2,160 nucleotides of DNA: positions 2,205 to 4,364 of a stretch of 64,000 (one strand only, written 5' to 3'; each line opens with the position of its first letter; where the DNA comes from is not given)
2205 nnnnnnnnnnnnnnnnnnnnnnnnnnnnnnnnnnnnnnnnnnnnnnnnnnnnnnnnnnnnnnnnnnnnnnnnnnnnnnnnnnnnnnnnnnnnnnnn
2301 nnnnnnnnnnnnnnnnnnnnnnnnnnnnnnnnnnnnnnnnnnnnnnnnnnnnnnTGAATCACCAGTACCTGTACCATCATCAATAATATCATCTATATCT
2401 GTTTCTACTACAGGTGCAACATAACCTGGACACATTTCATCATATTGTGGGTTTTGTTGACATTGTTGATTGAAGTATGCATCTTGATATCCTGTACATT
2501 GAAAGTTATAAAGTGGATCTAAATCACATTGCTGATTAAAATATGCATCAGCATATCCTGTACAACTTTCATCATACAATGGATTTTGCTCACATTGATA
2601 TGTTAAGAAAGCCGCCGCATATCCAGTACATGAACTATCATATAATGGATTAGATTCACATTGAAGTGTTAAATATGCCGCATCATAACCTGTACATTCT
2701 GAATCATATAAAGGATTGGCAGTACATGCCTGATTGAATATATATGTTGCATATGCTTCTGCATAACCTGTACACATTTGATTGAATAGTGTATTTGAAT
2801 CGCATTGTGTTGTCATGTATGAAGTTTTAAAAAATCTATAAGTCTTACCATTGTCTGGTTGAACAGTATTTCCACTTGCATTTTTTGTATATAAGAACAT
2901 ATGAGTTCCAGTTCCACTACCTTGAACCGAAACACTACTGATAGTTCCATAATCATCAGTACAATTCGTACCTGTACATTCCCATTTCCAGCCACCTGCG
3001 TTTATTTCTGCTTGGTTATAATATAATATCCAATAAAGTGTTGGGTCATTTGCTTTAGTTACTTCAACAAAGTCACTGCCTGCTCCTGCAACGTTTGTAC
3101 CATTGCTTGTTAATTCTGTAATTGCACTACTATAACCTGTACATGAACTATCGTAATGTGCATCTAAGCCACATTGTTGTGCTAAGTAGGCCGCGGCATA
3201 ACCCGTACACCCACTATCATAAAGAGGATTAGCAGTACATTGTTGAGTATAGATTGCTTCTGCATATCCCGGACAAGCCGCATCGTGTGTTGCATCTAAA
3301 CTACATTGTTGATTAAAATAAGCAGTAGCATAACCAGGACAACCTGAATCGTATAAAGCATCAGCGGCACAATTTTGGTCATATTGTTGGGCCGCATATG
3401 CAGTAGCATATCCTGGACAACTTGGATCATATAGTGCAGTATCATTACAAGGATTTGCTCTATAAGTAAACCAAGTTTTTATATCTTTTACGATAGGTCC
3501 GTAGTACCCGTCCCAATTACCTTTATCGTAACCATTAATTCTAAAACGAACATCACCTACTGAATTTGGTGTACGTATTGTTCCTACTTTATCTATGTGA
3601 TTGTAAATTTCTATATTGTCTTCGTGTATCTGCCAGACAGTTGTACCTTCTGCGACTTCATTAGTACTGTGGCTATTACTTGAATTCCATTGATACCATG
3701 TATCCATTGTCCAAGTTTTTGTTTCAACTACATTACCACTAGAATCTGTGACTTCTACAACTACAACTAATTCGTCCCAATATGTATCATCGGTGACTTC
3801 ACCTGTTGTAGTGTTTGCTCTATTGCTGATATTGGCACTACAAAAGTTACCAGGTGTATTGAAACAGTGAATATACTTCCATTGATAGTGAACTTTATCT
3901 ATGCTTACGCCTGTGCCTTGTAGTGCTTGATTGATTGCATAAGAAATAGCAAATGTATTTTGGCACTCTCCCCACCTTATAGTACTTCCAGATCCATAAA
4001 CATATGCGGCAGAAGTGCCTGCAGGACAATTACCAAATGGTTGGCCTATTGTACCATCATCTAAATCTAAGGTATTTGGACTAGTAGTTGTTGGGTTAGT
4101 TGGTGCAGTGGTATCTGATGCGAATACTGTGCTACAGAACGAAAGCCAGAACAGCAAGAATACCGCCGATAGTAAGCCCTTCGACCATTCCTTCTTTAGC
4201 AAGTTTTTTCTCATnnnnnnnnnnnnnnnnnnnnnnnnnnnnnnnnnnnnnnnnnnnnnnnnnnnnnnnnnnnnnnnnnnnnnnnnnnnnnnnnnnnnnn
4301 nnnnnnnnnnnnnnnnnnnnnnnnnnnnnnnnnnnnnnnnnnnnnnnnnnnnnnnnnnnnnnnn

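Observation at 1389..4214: Exported 941-aa protein with 11 novel Cys-pair repeats and an extreme acidic-then-basic tail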

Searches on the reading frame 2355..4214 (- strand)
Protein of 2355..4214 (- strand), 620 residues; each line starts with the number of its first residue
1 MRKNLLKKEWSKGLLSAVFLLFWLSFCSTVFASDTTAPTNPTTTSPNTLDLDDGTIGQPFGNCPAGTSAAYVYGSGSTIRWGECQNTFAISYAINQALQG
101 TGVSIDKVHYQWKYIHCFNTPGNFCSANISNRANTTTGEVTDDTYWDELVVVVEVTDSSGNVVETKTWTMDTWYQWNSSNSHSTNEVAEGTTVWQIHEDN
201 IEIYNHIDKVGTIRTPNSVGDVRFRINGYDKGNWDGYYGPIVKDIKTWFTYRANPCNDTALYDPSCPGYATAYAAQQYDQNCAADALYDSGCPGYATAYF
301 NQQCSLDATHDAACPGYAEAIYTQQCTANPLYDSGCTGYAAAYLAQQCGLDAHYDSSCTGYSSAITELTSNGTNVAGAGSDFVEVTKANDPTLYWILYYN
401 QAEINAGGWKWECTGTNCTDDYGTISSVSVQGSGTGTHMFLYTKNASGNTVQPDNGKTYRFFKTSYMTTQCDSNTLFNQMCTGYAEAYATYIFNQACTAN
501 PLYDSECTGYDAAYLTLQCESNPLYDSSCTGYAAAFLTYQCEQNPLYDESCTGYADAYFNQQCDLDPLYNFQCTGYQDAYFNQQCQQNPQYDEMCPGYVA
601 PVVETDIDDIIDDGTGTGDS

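Call 9: find_homologous_proteins(query=window:2355-4214:-, max_evalue=0.001)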
Query seq(620 aa) (620 aa): 2640 proteins with E <= 0.001 among 8000 candidates; the best 120 are listed.
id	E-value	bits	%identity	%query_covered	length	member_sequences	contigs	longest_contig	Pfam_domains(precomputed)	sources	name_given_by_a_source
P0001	0.0e+0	1390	98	97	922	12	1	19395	-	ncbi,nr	ncbi:MAG: hypothetical protein CMD92_08460 [Gammaproteobacteria bacterium]|nr:hypothetical protein [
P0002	0.0e+0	1352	93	98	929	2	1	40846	-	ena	-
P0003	0.0e+0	1352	94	97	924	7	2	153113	-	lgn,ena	-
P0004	0.0e+0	1346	87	98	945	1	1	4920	-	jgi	-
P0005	0.0e+0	1334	86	100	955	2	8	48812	-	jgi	jgi:hypothetical protein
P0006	0.0e+0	1321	87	97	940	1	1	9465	-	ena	-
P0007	0.0e+0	1319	87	97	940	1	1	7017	-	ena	-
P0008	0.0e+0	1317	88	95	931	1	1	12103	-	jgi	jgi:hypothetical protein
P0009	0.0e+0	1315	87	97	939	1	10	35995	-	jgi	jgi:hypothetical protein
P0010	0.0e+0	1284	90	94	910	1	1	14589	-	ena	-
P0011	0.0e+0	1283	86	97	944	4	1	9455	-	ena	-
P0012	0.0e+0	1281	89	95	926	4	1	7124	-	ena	-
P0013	0.0e+0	1277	89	97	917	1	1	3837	-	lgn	-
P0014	0.0e+0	1274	89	97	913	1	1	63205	-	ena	-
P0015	0.0e+0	1273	85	97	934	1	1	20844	-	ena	-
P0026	0.0e+0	1013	71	97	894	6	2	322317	-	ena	-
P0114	1.3e-161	558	36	97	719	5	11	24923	-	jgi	jgi:hypothetical protein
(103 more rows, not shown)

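Call 13: find_encoding_contigs(protein=P0026, flank=10000, max_places=2)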
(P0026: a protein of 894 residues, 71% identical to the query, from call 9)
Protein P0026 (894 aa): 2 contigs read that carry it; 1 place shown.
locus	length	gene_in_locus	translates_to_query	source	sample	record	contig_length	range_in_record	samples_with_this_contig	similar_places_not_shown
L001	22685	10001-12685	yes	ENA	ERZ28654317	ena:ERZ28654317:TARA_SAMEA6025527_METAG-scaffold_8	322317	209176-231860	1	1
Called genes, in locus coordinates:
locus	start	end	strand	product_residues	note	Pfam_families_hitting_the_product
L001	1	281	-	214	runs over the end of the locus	PF04055:Radical_SAM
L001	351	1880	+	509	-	PF02543:Carbam_trans_N, PF16861:Carbam_trans_C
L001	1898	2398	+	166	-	-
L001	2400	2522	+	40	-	-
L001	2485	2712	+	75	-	-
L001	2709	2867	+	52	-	PF20661:SutA-RBD (weak)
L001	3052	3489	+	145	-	PF01583:APS_kinase (weak), PF13238:AAA_18 (weak), PF13671:AAA_33, PF13207:AAA_17 (weak)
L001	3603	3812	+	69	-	PF00471:Ribosomal_L33 (weak)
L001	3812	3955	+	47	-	-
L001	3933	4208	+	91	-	-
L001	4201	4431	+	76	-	-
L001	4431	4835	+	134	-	-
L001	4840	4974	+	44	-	-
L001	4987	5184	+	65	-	PF07432:Hc1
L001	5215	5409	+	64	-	-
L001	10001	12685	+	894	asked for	-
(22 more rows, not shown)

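Call 14: find_encoding_contigs(protein=P0114, flank=10000, max_places=3)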
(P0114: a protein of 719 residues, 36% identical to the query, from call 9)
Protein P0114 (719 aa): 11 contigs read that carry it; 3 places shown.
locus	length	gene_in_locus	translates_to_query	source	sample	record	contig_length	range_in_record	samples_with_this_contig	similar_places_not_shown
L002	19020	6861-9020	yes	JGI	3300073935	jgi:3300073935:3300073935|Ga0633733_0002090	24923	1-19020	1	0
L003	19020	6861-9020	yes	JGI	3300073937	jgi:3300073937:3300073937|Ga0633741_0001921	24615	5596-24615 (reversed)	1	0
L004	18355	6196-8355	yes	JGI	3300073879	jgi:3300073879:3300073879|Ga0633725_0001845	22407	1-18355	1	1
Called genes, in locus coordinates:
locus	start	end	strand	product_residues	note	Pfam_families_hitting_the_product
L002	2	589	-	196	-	?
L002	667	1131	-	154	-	PF08291:Peptidase_M15_3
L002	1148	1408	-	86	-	-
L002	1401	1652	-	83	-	-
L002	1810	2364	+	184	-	-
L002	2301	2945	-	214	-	-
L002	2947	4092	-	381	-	PF00464:SHMT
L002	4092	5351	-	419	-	PF00890:FAD_binding_2 (faint), PF01266:DAO, PF03486:HI0933_like (weak), PF13450:NAD_binding_8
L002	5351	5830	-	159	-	-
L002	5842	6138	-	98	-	-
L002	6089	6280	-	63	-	-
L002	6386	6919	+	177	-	-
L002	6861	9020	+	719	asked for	-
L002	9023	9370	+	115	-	PF13202:EF-hand_5 (weak)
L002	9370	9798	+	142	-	PF00565:SNase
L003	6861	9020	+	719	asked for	-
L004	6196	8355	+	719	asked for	-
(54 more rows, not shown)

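Call 74: search_protein_families(library=pfam, alignment_id=A4, max_evalue=0.001)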
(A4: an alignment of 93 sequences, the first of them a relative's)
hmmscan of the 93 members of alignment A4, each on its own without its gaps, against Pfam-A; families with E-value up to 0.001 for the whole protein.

A. member 1, L001:15766-16389:+ (208 aa): 0 families

B. families by the number of members that match (of 93 scanned): 27 families (the first 25 are shown)
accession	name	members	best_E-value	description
PF24175.2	SU10_adaptor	4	1.3e-14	SU10 adaptor protein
PF12850.12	Metallophos_2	3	7.3e-05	Calcineurin-like phosphoesterase superfamily domain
PF00149.33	Metallophos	3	8.9e-05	Calcineurin-like phosphoesterase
PF11351.13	GTA_holin_3TM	2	1.9e-24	Holin of 3TMs, for gene-transfer release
PF00383.29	dCMP_cyt_deam_1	2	5e-24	Cytidine and deoxycytidylate deaminase zinc-binding region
PF01764.32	Lipase_3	2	3.5e-23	Lipase (class 3)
PF14437.12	MafB19-deam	2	2.4e-16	MafB19-like deaminase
PF14439.12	Bd3614-deam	2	8.9e-09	Bd3614-like deaminase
PF13202.12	EF-hand_5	2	4.8e-06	EF hand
PF00036.39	EF-hand_1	2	3.8e-05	EF hand domain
PF18750.7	SNAD4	2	7e-05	Secreted Novel AID/APOBEC-like Deaminase 4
PF13405.12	EF-hand_6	2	0.00013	EF-hand domain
PF08210.17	APOBEC_N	2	0.00047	APOBEC-like N-terminal domain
PF01592.21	NifU_N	1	1.8e-53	NifU-like N terminal domain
PF13203.12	DUF2201_N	1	8.4e-34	Putative metallopeptidase domain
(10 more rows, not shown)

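Call 101: search_protein_families(library=phrogs, alignment_id=A6, max_evalue=0.0001)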
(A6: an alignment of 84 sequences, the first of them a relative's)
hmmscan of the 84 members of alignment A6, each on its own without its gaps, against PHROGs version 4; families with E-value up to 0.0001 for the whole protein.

A. member 1, L001:6483-7973:+ (497 aa): 0 families

B. families by the number of members that match (of 84 scanned): 54 families (the first 25 are shown)
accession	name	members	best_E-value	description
phrog_107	-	3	2.4e-40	exonuclease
phrog_20196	-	3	6.5e-17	-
phrog_11355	-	3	1.7e-10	tail fiber protein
phrog_19943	-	2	1.6e-285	virion structural protein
phrog_24898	-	2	1.4e-163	tail fiber protein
phrog_13518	-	2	1.3e-95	-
phrog_892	-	2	7.2e-79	tail fiber protein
phrog_27411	-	2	2.9e-70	-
phrog_452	-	2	2.2e-26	endonuclease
phrog_10499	-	2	1.5e-23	-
phrog_9114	-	2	2.9e-20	-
phrog_16532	-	2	1.4e-16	-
phrog_8809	-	2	2.4e-13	-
phrog_3484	-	2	7.1e-08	tail fiber protein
phrog_20876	-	2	1e-06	nuclease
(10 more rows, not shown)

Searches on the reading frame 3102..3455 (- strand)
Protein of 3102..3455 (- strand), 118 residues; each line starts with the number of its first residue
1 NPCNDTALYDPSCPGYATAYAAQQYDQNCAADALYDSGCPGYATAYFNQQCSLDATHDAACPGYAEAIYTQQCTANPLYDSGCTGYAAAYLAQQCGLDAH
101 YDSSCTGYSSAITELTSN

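Call 48: search_solved_structures(query=window:3102-3455:-, max_evalue=10)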
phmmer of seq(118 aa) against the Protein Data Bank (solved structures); distinct sequences matched with E-value up to 10: 0.
